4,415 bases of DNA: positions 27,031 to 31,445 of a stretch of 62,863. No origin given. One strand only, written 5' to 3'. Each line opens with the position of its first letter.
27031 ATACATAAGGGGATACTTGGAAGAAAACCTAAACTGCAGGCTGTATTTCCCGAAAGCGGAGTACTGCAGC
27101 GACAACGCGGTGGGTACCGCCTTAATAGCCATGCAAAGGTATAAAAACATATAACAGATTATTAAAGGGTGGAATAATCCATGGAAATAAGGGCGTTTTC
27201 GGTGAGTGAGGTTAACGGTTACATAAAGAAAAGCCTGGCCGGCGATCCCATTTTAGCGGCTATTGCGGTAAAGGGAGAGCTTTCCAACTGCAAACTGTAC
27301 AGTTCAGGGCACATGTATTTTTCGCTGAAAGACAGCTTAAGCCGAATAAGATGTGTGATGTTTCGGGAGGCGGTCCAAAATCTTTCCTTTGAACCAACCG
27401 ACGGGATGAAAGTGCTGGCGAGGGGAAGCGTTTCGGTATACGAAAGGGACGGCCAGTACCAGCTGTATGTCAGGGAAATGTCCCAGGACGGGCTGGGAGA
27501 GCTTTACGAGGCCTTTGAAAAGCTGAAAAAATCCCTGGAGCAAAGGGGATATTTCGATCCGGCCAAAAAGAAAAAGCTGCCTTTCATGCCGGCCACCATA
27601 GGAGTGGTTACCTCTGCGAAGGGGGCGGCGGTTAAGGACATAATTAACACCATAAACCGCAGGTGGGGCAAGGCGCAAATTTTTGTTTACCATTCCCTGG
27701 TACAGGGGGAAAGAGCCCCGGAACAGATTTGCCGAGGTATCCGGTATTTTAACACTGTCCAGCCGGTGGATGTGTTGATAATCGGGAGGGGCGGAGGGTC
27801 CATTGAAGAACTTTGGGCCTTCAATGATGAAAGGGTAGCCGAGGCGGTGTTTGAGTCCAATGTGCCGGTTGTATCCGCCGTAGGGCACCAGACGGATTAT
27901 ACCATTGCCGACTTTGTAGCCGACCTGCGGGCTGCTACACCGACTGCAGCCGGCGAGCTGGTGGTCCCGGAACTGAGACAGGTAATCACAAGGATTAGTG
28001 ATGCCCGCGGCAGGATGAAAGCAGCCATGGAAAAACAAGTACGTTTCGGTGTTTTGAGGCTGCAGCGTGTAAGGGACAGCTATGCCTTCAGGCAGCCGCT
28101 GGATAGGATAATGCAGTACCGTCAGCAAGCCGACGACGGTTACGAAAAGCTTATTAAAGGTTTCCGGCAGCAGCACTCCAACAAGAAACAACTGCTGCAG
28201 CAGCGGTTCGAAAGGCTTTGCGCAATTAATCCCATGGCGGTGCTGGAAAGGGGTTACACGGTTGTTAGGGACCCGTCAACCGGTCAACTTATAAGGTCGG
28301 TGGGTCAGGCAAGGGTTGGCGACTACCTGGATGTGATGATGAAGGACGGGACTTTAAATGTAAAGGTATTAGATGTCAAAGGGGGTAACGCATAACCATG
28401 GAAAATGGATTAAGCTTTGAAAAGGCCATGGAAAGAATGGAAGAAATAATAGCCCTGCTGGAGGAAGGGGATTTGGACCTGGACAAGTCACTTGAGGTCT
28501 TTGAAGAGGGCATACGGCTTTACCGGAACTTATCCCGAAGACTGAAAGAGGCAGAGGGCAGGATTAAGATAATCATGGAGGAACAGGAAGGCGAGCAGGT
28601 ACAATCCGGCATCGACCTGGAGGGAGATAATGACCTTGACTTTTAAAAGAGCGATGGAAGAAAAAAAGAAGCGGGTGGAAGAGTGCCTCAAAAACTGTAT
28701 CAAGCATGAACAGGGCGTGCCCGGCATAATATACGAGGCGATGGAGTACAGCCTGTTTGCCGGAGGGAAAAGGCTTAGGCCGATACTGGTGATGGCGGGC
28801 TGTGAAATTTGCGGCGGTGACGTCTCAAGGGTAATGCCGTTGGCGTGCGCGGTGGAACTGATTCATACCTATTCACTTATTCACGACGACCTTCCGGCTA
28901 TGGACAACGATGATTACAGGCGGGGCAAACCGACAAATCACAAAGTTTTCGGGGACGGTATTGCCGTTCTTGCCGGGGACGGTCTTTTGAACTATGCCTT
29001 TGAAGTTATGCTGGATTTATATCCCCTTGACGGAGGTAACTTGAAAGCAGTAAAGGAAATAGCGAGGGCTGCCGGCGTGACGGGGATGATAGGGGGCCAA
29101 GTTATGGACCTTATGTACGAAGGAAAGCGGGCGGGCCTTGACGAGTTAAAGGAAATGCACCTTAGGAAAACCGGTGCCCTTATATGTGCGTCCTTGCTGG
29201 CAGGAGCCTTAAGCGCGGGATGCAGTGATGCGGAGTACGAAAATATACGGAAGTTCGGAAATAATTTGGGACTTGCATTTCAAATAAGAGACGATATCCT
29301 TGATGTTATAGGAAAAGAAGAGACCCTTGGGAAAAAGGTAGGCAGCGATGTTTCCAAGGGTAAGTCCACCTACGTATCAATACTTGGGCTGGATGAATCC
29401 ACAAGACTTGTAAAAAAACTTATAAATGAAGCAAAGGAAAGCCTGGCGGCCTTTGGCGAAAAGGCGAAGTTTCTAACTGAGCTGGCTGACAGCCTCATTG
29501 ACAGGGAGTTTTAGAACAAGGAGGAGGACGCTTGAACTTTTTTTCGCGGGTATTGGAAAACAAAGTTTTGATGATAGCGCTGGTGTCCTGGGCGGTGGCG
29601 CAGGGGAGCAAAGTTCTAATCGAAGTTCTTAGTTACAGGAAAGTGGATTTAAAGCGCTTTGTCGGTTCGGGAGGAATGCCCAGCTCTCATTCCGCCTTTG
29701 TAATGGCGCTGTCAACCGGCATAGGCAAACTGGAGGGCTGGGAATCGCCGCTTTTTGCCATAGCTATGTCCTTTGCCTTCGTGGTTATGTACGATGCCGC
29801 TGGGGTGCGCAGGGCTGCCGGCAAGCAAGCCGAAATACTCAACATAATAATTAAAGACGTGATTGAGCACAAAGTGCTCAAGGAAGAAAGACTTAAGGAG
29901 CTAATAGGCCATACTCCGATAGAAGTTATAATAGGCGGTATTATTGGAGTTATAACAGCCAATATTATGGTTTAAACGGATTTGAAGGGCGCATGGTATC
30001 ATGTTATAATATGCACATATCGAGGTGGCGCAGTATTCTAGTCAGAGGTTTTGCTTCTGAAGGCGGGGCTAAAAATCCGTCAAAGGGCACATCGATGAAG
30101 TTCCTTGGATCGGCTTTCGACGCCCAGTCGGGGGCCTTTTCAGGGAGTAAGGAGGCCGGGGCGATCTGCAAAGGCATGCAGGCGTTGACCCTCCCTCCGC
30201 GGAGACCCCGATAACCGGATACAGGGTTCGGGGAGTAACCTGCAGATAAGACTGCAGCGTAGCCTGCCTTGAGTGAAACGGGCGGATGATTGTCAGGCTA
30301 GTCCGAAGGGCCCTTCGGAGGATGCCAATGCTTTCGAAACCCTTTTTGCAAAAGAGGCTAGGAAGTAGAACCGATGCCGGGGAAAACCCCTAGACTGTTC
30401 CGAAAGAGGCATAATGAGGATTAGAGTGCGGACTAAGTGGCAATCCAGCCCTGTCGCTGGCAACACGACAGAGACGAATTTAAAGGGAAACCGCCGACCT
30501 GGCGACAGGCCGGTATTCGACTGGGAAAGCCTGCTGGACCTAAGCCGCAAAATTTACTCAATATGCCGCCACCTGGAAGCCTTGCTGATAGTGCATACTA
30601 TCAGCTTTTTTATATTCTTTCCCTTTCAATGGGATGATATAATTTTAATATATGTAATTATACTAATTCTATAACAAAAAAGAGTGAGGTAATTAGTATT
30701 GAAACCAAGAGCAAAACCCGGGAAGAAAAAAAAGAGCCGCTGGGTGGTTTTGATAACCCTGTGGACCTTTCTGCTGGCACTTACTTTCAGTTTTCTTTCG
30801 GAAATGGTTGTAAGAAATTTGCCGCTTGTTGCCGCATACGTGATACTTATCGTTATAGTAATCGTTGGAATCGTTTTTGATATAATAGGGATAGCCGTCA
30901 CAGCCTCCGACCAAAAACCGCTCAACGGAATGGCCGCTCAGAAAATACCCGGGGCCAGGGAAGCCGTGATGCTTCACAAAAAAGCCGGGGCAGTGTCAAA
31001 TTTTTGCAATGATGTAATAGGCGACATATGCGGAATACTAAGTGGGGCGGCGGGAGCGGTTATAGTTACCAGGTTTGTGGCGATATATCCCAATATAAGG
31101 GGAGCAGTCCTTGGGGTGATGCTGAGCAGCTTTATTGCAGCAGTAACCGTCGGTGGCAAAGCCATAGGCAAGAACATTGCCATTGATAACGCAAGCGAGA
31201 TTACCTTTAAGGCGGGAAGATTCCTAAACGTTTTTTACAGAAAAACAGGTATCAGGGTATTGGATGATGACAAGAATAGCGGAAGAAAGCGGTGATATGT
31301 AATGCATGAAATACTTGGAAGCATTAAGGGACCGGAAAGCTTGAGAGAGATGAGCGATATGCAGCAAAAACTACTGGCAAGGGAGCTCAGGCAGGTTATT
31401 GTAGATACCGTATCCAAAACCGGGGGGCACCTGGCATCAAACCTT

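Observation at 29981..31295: About 600 nt of ORF-free structured transcript between ispA/PAP2 and a 4-TM protein + dxs: an OLE RNA / OapA locus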

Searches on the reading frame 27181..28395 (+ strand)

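Call 4: search_protein_families(library=pfam, proteins=[window:27181-28395:+])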
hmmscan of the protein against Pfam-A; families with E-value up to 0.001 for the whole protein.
window:27181-28395:+ (404 aa): 3 families
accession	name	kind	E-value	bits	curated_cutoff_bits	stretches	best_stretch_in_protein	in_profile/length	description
PF02601.20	Exonuc_VII_L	-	1.3e-90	304.6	35.9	2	124-341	1-216/315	Exonuclease VII, large subunit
PF13742.12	tRNA_anti_2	-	2.3e-32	111.5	27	1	6-100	1-94/95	OB-fold nucleic acid binding domain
PF01336.31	tRNA_anti-codon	-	1.7e-10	41.2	27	1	29-100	2-72/75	OB-fold nucleic acid binding domain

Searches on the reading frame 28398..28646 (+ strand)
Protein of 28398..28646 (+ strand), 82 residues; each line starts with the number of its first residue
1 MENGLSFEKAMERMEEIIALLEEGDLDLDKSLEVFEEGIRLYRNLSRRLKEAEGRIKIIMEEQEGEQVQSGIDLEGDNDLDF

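Call 4: search_protein_families(library=pfam, proteins=[window:28398-28646:+])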
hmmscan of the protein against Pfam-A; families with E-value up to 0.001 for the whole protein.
window:28398-28646:+ (82 aa): 1 family
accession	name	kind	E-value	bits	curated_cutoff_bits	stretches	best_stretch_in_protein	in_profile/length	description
PF02609.21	Exonuc_VII_S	-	3.6e-17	62.6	24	1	7-58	1-52/52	Exonuclease VII small subunit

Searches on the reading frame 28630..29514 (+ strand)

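Call 4: search_protein_families(library=pfam, proteins=[window:28630-29514:+])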
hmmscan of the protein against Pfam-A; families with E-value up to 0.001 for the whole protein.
window:28630-29514:+ (294 aa): 1 family
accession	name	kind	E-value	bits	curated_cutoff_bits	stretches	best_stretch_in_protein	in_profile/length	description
PF00348.22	polyprenyl_synt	-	8.5e-64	215.6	27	1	33-270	3-239/251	Polyprenyl synthetase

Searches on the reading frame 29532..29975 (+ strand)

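Call 4: search_protein_families(library=pfam, proteins=[window:29532-29975:+])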
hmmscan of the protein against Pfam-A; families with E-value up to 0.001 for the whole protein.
window:29532-29975:+ (147 aa): 1 family
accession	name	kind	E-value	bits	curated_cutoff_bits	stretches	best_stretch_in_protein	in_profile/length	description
PF02681.20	DUF212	-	1.5e-51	174.3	26.5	1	9-141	2-125/126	Divergent PAP2 family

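Call 6: search_protein_families(library=ncbifam, proteins=[window:29532-29975:+], max_evalue=0.01)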
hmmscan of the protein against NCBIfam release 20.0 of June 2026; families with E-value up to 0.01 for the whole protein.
window:29532-29975:+ (147 aa): 0 families

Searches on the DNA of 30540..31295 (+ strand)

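Call 62: search_rna_families(sources=[L001, L002, L018, L034, L053, L055, L080, L067, L049, L016], threshold=gathering)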
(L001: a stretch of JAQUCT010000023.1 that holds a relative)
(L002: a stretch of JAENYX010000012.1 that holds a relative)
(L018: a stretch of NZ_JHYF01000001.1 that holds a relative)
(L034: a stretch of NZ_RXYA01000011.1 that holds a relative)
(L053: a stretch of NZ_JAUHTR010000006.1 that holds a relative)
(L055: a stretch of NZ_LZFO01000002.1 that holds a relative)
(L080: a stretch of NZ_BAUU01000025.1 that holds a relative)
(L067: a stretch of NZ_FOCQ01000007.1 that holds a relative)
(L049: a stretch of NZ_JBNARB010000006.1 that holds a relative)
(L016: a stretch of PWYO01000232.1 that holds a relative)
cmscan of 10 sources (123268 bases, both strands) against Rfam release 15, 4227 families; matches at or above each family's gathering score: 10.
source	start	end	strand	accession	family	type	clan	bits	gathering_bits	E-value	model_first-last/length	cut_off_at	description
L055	5307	5924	+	RF01071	OLE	Gene;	-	532.5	50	4.8e-153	1-616/616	no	Ornate Large Extremophilic RNA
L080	5350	5961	+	RF01071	OLE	Gene;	-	522.4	50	4.6e-150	1-616/616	no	Ornate Large Extremophilic RNA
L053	5310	5940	+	RF01071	OLE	Gene;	-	512.6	50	3.9e-147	1-616/616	no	Ornate Large Extremophilic RNA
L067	5294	5871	+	RF01071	OLE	Gene;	-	509.9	50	2.3e-146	1-616/616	no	Ornate Large Extremophilic RNA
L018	5271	5872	+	RF01071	OLE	Gene;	-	506.2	50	3e-145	1-616/616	no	Ornate Large Extremophilic RNA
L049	5342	5923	+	RF01071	OLE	Gene;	-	504.9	50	7e-145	1-616/616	no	Ornate Large Extremophilic RNA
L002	5313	5885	+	RF01071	OLE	Gene;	-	495.5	50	4.5e-142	1-616/616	no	Ornate Large Extremophilic RNA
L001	5131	5708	+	RF01071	OLE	Gene;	-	488.1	50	7e-140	1-616/616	no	Ornate Large Extremophilic RNA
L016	5394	5992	+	RF01071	OLE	Gene;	-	485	50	5.9e-139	1-616/616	no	Ornate Large Extremophilic RNA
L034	5297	5884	+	RF01071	OLE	Gene;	-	470.9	50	8.7e-135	1-616/616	no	Ornate Large Extremophilic RNA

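Call 65: search_rna_families(source=window, start=30540, end=30720, threshold=evalue, max_evalue=10)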
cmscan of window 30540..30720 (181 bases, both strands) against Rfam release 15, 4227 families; matches with E-value up to 10: 5.
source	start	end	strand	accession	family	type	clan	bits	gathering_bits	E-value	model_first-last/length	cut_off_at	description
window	30540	30588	+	RF01071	OLE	Gene;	-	21.7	50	0.00024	568-616/616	5'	Ornate Large Extremophilic RNA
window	30660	30690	+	RF01377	CRISPR-DR64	Gene; CRISPR;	CL00015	15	40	3.3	1-37/37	no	CRISPR RNA direct repeat element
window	30552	30678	-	RF03096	RAGATH-19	Gene; sRNA;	-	13.4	85.6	6.4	1-141/141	no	RAGATH-19 RNA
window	30608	30645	+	RF00648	MIR396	Gene; miRNA;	-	13.1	80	5.5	1-118/118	no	MIR396 microRNA precursor family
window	30613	30645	+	RF01631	ceN41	Gene; snRNA; snoRNA; HACA-box;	-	12.6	50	5.4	16-48/137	no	Caenorhabditis snoRNA ceN41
